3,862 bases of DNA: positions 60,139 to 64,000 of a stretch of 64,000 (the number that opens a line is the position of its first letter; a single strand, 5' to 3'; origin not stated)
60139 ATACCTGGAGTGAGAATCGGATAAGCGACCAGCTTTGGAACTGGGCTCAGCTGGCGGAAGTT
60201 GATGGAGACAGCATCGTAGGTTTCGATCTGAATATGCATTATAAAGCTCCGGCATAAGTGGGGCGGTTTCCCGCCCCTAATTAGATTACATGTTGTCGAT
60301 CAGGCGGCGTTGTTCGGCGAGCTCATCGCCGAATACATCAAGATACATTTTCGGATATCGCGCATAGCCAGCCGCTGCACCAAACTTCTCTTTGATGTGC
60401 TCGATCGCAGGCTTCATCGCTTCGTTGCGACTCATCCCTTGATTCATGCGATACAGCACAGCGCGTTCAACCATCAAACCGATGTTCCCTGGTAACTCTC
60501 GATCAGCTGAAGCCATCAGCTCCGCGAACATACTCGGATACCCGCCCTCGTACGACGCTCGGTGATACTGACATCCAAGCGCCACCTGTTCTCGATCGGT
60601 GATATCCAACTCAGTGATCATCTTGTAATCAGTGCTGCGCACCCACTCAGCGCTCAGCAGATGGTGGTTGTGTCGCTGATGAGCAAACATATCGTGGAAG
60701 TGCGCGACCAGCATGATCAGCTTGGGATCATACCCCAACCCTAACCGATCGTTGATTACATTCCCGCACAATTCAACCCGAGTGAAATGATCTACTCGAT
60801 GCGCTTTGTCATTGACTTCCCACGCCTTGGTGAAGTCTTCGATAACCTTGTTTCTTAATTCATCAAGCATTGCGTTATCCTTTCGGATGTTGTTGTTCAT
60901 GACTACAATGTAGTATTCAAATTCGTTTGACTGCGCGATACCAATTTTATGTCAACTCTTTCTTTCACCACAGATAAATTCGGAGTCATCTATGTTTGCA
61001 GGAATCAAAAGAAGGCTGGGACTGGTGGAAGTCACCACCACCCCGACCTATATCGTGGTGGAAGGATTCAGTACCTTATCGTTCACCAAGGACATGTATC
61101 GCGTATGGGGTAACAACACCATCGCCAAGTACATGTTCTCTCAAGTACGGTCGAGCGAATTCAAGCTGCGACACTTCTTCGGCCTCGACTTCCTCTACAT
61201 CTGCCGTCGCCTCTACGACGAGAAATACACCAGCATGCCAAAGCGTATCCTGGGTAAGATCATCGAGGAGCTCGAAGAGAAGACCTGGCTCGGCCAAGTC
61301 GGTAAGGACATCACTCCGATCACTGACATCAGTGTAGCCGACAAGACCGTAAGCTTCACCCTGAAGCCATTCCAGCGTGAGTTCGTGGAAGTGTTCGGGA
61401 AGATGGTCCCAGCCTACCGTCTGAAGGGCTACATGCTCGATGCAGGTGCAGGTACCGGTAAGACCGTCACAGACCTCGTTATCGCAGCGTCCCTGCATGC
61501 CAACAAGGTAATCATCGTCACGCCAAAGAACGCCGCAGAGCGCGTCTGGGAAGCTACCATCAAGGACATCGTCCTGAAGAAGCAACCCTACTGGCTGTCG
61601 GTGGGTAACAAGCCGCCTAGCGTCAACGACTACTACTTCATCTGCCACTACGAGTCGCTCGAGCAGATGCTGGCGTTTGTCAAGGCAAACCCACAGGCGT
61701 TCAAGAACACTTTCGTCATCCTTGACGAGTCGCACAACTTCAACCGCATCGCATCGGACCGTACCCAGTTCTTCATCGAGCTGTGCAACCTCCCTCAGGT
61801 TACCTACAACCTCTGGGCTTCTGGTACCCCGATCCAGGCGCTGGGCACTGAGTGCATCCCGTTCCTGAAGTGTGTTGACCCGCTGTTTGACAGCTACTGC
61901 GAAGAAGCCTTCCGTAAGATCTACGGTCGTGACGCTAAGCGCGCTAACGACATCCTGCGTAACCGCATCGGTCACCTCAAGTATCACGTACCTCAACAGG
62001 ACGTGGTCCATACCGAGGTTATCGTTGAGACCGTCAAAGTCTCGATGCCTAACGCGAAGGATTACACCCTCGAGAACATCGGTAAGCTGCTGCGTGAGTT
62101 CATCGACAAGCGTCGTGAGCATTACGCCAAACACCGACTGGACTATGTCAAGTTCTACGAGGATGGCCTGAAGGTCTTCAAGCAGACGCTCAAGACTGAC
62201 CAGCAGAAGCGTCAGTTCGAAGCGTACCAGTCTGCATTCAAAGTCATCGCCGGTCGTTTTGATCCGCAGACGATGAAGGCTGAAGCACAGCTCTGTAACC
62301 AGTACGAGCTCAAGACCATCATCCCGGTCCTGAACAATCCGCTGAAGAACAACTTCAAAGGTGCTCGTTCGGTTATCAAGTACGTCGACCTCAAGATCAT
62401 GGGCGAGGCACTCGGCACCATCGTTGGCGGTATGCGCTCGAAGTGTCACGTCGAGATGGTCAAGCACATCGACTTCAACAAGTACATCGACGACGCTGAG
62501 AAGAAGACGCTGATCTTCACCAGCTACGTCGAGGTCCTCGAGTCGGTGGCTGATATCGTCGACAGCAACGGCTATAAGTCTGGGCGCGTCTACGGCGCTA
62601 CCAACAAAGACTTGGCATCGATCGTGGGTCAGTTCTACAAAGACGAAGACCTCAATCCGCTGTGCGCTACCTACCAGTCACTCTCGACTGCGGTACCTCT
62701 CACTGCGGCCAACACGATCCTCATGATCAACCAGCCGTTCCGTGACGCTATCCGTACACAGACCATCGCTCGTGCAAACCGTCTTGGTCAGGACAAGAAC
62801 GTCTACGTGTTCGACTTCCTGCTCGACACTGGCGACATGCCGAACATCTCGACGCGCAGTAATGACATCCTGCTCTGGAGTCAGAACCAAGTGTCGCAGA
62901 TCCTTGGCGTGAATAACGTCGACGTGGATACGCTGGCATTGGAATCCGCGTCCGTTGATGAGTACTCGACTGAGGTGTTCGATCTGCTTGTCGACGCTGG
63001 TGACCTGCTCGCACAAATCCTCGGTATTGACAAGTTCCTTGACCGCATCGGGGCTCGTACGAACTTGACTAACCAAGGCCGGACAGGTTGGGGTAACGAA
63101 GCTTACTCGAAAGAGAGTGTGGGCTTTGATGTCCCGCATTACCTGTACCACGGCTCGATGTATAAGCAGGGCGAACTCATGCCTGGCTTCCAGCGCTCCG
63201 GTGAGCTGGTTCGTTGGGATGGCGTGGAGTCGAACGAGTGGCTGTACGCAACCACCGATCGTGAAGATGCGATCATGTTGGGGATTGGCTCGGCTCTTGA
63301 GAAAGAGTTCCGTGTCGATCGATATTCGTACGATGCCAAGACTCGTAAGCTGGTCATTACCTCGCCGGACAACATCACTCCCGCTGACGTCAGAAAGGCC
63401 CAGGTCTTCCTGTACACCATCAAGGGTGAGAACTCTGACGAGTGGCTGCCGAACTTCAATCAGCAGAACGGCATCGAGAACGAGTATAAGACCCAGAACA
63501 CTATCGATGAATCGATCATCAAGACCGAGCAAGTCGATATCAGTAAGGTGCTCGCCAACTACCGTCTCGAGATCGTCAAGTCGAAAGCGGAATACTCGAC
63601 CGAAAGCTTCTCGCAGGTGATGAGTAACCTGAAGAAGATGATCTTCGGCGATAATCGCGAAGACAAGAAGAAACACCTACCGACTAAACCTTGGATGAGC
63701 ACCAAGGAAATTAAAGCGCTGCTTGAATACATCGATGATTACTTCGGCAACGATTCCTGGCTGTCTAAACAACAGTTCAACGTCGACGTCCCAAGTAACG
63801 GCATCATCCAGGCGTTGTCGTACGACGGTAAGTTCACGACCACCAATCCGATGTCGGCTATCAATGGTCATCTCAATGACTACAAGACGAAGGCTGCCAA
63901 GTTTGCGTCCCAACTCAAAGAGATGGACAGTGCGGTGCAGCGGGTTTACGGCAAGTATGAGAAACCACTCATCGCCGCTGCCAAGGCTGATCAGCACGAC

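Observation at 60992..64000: Helicase-ART-like polyprotein with head-protease linkers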

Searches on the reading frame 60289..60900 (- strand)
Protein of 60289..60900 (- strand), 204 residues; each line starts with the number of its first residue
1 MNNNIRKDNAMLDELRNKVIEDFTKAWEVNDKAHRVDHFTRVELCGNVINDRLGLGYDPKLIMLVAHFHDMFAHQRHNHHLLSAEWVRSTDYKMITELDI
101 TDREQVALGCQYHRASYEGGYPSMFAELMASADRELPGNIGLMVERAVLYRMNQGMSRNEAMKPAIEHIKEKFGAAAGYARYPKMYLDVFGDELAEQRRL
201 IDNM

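Call 23: search_protein_families(library=phrogs, proteins=[window:60289-60900:-], max_evalue=0.00001)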
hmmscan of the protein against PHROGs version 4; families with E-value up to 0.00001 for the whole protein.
window:60289-60900:- (204 aa): 1 family
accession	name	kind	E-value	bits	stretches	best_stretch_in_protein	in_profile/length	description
phrog_3921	-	unknown function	4.3e-51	174.5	1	12-203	7-206/227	-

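Call 81: find_encoding_contigs(protein=window:60289-60900:-, flank=10000, max_places=3)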
Protein window:60289-60900:- (204 aa): no gene with exactly this product is on record in the collection.

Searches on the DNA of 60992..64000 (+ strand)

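Call 7: search_dna_similar(query=window:60992-64000:+, collection=phages, mode=near)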
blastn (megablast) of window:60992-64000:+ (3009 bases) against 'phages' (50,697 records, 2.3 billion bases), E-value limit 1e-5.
No match.
